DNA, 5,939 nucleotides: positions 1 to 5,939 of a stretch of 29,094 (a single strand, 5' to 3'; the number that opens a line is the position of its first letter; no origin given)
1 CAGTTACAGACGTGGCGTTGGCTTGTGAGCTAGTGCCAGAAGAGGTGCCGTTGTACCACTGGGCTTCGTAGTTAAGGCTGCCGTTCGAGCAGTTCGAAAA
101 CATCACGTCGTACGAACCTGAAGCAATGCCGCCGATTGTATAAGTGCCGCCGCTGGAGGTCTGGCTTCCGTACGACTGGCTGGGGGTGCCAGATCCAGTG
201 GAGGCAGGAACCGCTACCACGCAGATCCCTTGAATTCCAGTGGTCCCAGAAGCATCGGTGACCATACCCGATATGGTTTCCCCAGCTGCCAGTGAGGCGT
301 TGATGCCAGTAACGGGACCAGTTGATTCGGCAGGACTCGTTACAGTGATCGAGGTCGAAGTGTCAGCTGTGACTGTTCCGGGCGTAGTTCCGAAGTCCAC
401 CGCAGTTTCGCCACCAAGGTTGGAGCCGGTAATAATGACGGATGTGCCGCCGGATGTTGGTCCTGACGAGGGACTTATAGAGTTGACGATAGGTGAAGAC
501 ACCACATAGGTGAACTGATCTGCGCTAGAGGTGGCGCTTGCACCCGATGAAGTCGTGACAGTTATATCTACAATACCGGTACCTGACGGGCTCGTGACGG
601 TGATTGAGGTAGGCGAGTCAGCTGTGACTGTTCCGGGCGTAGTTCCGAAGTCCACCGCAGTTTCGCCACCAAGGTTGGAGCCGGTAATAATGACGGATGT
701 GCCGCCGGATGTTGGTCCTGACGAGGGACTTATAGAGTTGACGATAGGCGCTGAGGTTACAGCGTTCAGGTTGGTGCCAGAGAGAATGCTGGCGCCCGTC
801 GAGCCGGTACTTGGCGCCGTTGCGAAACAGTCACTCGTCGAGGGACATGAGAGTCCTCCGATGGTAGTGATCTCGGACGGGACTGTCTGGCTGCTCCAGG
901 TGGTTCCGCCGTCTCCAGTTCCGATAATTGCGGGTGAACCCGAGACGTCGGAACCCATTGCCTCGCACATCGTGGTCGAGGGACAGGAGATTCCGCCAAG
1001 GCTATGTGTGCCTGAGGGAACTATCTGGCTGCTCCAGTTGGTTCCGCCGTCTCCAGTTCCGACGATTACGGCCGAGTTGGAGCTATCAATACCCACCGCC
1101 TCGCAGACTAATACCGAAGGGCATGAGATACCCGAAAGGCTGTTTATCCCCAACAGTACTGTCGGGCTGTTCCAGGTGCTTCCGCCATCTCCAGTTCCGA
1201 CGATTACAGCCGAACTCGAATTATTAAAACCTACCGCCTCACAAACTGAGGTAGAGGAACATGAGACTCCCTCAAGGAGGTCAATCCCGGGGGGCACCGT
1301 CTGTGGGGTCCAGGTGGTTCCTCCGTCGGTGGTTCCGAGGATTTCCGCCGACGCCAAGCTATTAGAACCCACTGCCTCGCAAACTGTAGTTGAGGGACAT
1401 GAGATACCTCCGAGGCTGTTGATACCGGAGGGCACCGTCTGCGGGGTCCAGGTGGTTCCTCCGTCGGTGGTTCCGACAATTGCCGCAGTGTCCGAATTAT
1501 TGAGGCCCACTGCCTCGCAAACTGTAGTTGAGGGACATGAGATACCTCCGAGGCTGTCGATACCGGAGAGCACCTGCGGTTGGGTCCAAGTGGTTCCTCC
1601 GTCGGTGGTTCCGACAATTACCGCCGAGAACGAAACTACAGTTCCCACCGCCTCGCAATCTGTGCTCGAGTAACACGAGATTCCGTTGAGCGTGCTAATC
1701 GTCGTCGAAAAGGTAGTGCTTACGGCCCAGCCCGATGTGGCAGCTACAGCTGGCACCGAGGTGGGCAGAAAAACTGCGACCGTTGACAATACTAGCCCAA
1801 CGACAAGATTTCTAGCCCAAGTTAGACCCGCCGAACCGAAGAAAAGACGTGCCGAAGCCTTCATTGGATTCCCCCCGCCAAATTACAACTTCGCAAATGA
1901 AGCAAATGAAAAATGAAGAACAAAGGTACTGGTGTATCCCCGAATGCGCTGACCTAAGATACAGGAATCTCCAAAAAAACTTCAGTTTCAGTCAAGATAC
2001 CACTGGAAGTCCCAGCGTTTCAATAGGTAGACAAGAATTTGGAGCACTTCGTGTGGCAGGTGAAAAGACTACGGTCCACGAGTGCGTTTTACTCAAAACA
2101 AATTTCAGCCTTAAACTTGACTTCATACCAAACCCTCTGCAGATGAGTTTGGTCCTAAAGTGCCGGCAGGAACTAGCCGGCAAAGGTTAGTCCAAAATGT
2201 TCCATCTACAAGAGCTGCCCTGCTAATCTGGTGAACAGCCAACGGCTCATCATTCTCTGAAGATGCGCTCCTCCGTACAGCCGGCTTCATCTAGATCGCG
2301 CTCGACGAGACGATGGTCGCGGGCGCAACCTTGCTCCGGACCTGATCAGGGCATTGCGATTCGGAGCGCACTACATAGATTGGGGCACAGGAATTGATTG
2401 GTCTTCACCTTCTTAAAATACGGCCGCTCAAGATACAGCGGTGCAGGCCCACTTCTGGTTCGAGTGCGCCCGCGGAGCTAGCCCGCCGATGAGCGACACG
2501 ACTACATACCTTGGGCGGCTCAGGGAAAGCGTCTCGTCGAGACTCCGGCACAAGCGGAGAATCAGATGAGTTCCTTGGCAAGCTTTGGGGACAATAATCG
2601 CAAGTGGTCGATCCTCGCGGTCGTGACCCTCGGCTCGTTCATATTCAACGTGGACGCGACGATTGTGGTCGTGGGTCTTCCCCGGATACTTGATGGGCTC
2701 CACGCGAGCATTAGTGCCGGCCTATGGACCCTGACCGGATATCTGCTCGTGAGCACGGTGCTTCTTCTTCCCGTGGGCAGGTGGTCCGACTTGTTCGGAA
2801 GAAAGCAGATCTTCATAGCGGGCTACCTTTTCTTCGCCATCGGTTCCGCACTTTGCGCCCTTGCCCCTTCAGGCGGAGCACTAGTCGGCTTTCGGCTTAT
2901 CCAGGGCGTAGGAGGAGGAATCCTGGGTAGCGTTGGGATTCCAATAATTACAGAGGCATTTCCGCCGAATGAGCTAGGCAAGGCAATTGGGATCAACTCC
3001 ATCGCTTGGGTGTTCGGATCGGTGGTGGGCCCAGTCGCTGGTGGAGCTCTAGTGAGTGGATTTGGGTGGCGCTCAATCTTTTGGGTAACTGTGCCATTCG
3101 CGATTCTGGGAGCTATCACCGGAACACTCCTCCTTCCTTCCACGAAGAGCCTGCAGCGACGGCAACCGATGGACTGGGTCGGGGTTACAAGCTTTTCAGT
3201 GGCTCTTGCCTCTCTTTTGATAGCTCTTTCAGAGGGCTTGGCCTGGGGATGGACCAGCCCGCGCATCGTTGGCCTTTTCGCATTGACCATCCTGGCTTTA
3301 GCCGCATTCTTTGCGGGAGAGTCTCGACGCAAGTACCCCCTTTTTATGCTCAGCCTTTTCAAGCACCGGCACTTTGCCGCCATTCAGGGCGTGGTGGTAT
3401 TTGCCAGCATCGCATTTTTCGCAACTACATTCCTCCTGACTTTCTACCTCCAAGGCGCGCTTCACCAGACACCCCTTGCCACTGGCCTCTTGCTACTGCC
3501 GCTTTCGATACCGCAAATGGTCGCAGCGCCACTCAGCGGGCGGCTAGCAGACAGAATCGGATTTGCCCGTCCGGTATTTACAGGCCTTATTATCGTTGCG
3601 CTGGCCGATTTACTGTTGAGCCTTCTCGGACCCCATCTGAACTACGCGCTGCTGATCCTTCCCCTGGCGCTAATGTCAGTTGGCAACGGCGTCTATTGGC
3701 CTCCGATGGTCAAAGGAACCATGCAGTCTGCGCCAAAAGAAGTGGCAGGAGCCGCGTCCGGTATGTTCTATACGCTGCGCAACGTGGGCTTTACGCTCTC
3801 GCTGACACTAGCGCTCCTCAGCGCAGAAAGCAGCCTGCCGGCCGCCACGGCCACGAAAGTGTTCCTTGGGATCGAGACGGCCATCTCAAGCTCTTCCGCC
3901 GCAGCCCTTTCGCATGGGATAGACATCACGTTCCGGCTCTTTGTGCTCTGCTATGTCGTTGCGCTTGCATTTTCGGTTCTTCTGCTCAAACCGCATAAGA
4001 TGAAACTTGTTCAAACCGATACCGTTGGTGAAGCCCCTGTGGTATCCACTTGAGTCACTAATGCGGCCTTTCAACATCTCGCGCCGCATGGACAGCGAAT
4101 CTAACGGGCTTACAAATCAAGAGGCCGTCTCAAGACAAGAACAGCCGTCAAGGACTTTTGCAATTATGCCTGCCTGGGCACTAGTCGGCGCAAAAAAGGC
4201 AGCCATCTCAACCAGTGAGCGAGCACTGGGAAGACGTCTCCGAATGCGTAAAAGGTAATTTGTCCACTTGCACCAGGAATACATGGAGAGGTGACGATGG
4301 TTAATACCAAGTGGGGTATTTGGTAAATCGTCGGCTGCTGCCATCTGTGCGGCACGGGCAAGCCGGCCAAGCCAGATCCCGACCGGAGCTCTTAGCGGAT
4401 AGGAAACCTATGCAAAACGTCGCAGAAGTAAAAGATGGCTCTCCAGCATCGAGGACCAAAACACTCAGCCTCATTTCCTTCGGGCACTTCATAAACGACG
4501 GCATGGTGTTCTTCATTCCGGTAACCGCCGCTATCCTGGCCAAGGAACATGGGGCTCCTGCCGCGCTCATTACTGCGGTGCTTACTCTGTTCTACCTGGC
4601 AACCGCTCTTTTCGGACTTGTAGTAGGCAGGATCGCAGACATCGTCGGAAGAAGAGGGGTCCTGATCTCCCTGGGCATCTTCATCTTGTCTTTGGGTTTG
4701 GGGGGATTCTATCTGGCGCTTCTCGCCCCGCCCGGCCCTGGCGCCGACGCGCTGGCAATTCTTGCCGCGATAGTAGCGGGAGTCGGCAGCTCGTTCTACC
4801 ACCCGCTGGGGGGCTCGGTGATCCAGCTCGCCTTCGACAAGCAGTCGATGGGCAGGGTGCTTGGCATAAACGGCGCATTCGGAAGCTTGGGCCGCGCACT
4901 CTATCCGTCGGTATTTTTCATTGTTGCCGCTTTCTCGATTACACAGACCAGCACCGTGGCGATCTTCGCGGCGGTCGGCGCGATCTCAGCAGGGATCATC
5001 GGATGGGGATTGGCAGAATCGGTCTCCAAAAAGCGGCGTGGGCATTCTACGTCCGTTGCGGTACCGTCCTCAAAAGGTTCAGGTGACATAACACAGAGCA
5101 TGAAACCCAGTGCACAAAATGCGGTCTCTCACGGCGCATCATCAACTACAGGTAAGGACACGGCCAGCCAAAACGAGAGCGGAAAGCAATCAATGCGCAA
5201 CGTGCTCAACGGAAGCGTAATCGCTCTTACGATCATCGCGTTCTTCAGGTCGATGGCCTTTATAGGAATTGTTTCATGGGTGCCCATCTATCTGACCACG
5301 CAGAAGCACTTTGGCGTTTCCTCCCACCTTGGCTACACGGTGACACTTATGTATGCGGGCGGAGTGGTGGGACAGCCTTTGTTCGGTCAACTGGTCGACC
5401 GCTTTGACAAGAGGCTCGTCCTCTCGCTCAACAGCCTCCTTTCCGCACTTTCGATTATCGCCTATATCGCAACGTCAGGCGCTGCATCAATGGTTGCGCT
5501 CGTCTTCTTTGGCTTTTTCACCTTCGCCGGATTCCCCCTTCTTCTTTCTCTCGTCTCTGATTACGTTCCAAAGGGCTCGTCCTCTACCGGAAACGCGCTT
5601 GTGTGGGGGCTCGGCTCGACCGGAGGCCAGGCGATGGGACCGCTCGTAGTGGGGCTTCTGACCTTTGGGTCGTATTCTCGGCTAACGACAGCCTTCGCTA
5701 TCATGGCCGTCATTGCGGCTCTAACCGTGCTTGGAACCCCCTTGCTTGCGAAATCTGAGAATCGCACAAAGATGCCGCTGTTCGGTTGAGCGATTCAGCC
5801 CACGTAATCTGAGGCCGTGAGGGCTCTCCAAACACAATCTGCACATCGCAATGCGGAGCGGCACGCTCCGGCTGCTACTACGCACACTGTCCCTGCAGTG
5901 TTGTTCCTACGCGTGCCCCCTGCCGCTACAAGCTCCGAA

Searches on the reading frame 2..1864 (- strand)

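Call 5: search_protein_families(library=pfam, proteins=[window:2-1864:-], max_evalue=0.01)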
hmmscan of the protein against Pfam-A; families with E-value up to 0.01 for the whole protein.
window:2-1864:- (621 aa): 2 families
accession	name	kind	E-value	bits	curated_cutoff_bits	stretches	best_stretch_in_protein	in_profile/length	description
PF01833.30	TIG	-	5.7e-21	74.7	20.9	2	373-453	1-84/84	IPT/TIG domain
PF14870.12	PSII_BNR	-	1.7e-07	31.3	27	1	172-282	37-142/303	Photosynthesis system II assembly factor YCF48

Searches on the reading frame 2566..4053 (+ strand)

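Call 5: search_protein_families(library=pfam, proteins=[window:2566-4053:+], max_evalue=0.01)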
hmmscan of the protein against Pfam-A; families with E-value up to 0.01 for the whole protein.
window:2566-4053:+ (495 aa): 3 families
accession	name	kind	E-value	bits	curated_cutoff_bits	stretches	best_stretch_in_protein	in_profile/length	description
PF07690.21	MFS_1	-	1.7e-50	172.3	33.4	1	21-411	2-345/347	Major Facilitator Superfamily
PF00083.30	Sugar_tr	-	1.3e-11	44.5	22.3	1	57-193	53-194/452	Sugar (and other) transporter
PF05977.19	MFS_3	-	6.6e-05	22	27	1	62-184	57-186/524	Transmembrane secretion effector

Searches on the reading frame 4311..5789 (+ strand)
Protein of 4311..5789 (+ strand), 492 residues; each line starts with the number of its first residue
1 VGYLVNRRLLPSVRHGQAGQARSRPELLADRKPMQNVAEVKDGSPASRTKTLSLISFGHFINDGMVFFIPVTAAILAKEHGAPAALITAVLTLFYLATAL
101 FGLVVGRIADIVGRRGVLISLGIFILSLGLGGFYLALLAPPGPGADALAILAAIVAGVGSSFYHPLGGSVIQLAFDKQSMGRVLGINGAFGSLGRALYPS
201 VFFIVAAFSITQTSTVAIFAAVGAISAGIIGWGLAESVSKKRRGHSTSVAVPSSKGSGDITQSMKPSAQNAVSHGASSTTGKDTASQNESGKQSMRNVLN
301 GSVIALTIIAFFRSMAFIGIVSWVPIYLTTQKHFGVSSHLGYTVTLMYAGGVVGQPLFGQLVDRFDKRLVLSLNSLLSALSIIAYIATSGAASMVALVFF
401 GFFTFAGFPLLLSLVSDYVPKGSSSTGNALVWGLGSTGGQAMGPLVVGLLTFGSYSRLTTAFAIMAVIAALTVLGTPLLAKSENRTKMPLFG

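Call 5: search_protein_families(library=pfam, proteins=[window:4311-5789:+], max_evalue=0.01)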
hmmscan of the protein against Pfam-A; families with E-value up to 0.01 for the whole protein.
window:4311-5789:+ (492 aa): 3 families
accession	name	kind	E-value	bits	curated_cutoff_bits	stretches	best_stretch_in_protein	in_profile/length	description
PF07690.21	MFS_1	-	1.2e-48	166.3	33.4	2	56-430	2-334/347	Major Facilitator Superfamily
PF12832.13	MFS_1_like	-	1.6e-07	31.2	25.2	1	79-451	28-362/373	MFS_1 like family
PF03137.26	OATP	-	0.0045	15.8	25.8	1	220-384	223-378/545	Organic Anion Transporter Polypeptide (OATP) family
